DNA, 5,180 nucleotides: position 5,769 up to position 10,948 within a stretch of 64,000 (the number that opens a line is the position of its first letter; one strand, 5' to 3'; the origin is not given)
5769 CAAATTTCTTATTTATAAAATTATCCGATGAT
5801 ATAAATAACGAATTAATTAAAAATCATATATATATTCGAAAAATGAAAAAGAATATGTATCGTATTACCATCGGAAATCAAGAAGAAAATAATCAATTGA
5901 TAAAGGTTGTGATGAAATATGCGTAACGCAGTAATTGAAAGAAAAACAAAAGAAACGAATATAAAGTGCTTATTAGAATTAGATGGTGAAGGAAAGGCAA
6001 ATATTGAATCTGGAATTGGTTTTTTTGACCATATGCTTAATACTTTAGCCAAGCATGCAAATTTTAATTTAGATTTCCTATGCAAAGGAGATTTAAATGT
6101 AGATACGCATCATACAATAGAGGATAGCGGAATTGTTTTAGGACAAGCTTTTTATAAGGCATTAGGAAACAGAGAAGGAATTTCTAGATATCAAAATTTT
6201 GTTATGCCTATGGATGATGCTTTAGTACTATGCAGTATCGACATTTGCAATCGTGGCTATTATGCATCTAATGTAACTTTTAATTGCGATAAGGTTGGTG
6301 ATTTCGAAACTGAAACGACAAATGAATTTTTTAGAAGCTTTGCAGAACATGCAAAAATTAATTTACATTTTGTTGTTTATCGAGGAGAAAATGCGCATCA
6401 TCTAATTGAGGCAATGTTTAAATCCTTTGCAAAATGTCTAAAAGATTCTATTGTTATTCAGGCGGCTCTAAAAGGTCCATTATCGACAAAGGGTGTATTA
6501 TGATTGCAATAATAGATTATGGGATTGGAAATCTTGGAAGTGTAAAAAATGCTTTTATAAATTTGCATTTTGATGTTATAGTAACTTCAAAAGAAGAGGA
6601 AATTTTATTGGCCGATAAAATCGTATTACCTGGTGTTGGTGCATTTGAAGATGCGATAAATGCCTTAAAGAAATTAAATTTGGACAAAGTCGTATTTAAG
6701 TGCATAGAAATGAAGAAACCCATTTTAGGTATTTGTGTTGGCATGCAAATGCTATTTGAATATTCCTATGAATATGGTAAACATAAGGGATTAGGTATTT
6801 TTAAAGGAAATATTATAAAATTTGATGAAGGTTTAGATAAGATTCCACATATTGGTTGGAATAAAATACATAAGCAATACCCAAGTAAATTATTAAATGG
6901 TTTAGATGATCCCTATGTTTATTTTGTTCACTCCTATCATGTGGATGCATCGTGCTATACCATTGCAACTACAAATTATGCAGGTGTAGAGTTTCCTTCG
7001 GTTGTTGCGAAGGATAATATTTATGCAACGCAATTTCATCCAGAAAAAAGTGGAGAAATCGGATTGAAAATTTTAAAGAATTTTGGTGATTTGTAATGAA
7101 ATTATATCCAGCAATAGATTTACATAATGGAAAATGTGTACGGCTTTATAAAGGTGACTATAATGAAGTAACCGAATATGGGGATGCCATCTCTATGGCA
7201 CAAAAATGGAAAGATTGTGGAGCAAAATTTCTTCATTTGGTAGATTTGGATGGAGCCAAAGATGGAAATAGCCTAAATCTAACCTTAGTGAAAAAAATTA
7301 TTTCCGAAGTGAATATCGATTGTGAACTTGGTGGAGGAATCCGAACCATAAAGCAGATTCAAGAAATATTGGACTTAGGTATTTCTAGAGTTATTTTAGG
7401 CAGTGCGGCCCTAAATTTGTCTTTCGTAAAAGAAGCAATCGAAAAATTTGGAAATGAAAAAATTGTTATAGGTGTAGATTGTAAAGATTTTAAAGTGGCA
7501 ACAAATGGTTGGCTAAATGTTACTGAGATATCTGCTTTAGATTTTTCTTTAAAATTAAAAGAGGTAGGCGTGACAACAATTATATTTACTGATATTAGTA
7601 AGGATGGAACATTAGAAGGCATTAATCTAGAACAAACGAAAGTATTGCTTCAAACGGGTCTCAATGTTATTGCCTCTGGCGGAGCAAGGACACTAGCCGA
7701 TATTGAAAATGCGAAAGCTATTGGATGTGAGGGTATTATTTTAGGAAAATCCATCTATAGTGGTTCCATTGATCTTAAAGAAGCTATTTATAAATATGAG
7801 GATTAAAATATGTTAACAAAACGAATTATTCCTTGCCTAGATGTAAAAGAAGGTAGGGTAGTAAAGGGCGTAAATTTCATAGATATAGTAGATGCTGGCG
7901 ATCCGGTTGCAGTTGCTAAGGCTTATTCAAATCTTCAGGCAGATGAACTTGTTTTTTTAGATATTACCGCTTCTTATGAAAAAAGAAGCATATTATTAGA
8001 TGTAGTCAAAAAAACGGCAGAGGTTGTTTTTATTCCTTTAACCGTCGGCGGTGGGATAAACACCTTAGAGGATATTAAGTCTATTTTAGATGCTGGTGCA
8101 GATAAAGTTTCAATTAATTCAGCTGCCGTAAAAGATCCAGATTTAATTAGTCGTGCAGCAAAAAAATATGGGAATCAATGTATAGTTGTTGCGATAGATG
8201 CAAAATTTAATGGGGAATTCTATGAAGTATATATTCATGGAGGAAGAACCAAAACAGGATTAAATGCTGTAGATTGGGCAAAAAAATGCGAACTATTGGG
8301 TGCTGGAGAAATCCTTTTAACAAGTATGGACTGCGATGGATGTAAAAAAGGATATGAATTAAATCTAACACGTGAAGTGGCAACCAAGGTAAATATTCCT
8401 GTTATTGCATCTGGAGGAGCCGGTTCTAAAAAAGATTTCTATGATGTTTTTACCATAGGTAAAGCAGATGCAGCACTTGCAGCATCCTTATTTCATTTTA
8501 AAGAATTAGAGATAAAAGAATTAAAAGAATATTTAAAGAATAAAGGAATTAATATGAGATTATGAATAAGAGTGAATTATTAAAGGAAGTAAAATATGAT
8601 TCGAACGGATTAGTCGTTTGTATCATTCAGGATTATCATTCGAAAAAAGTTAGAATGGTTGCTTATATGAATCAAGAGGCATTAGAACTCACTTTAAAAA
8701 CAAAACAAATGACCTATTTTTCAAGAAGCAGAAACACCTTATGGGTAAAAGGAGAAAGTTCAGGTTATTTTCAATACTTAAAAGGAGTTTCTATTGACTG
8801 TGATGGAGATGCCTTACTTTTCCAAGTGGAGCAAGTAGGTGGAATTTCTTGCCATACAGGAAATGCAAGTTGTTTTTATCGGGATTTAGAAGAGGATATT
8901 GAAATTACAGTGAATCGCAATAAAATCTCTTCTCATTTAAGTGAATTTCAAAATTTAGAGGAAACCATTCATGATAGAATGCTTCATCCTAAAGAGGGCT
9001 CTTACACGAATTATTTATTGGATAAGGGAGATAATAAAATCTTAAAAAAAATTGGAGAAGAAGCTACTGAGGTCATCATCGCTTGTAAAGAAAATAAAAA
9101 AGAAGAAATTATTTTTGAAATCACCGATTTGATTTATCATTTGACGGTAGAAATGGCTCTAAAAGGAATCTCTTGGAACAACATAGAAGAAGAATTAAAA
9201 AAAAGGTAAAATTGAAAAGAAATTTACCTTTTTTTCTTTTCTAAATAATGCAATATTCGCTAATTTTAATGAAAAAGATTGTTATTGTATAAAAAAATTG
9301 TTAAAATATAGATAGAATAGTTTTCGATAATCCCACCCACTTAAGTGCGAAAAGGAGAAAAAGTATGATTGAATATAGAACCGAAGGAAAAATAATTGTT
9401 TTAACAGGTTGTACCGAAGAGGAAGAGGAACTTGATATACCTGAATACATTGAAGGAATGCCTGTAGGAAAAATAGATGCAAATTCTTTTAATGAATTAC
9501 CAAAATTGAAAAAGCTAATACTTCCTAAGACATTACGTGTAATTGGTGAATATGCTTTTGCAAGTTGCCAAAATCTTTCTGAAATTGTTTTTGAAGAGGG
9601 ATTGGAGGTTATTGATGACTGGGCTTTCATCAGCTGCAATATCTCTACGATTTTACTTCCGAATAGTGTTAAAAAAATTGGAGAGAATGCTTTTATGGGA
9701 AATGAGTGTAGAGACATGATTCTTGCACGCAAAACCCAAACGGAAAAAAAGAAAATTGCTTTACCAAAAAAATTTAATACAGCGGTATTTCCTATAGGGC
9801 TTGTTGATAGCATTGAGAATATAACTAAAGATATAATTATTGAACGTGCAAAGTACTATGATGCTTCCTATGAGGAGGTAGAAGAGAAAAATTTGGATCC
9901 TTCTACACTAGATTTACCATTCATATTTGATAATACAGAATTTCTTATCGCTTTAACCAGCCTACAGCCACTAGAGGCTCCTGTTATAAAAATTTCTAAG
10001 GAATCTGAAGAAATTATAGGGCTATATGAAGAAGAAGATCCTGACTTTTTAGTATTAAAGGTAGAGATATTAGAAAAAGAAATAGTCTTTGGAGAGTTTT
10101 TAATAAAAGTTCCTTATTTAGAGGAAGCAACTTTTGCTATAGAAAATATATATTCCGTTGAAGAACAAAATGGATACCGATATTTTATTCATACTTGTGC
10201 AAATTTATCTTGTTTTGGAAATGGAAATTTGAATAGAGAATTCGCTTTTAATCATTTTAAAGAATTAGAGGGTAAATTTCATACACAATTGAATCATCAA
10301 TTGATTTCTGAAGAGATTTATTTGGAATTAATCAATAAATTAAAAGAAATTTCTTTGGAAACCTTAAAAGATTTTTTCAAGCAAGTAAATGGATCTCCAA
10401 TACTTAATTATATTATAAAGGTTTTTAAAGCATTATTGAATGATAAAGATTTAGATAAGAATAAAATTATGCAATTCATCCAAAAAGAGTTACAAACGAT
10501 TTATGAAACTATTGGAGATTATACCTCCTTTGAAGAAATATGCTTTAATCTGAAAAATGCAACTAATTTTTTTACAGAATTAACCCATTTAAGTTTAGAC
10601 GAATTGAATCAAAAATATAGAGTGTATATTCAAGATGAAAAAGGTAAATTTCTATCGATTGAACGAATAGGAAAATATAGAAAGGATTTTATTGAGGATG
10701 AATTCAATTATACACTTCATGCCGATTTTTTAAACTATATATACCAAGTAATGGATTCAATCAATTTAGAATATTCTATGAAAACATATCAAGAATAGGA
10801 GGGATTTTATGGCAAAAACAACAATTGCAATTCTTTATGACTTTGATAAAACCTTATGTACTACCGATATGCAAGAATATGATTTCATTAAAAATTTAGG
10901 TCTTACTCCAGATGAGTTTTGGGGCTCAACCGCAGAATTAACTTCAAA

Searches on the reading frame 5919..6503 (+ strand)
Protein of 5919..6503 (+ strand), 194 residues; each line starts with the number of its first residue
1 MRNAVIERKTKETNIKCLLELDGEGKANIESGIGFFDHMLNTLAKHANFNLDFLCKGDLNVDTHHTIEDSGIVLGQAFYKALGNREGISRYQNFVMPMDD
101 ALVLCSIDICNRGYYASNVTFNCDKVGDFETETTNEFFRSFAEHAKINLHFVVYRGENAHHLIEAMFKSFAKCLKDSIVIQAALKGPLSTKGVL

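Call 33: search_protein_families(library=pfam, proteins=[window:5919-6503:+], max_evalue=0.00001)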
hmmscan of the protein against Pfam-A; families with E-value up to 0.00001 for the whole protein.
window:5919-6503:+ (194 aa): 1 family
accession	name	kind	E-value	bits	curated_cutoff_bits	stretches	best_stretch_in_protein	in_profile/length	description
PF00475.24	IGPD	-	1e-60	204.5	27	1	32-174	2-144/144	Imidazoleglycerol-phosphate dehydratase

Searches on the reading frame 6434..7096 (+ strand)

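Call 33: search_protein_families(library=pfam, proteins=[window:6434-7096:+], max_evalue=0.00001)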
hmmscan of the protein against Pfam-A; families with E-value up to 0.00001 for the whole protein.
window:6434-7096:+ (220 aa): 2 families
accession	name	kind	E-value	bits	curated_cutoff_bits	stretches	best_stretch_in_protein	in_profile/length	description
PF00117.34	GATase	-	1.2e-21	77.7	22.8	1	26-217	2-186/190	Glutamine amidotransferase class-I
PF07685.20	GATase_3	-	8.3e-08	32.5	27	1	50-126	30-114/196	CobB/CobQ-like glutamine amidotransferase domain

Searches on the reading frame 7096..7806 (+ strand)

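Call 33: search_protein_families(library=pfam, proteins=[window:7096-7806:+], max_evalue=0.00001)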
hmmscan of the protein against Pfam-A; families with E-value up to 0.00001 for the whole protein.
window:7096-7806:+ (236 aa): 1 family
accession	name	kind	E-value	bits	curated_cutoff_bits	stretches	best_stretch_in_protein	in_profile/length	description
PF00977.27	His_biosynth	-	3.7e-75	252.7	23.6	1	3-225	2-227/228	Histidine biosynthesis protein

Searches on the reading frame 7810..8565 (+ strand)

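Call 33: search_protein_families(library=pfam, proteins=[window:7810-8565:+], max_evalue=0.00001)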
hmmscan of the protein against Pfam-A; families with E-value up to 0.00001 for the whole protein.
window:7810-8565:+ (251 aa): 4 families
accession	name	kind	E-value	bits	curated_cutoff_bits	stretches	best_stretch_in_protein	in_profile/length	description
PF00977.27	His_biosynth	-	1.4e-85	286.8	23.6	1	5-233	1-227/228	Histidine biosynthesis protein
PF03060.21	NMO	-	3.8e-11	43.4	28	0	153-239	145-237/331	Nitronate monooxygenase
PF02581.23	TMP-TENI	-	7e-06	26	27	0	60-105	135-179/180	Thiamine monophosphate synthase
PF01180.27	DHO_dh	-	9e-06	25.5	27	0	61-114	225-281/291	Dihydroorotate dehydrogenase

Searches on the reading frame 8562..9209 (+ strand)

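Call 34: search_protein_families(library=pfam, proteins=[window:8562-9209:+], max_evalue=0.00001)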
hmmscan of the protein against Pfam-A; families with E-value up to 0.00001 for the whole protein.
window:8562-9209:+ (215 aa): 2 families
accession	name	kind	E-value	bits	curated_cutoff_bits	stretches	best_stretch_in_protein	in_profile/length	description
PF01502.23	PRA-CH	-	1.3e-33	115.1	27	1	32-106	1-74/74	Phosphoribosyl-AMP cyclohydrolase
PF01503.22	PRA-PH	-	9.2e-24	84.1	21.3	1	130-215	2-85/86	Phosphoribosyl-ATP pyrophosphohydrolase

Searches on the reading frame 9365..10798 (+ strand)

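Call 34: search_protein_families(library=pfam, proteins=[window:9365-10798:+], max_evalue=0.00001)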
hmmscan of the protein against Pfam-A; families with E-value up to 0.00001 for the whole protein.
window:9365-10798:+ (477 aa): 1 family
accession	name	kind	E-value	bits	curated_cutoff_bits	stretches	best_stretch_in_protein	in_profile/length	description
PF13306.12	LRR_5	-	1.1e-20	74.2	27.7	1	36-126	2-92/127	BspA type Leucine rich repeat region (6 copies)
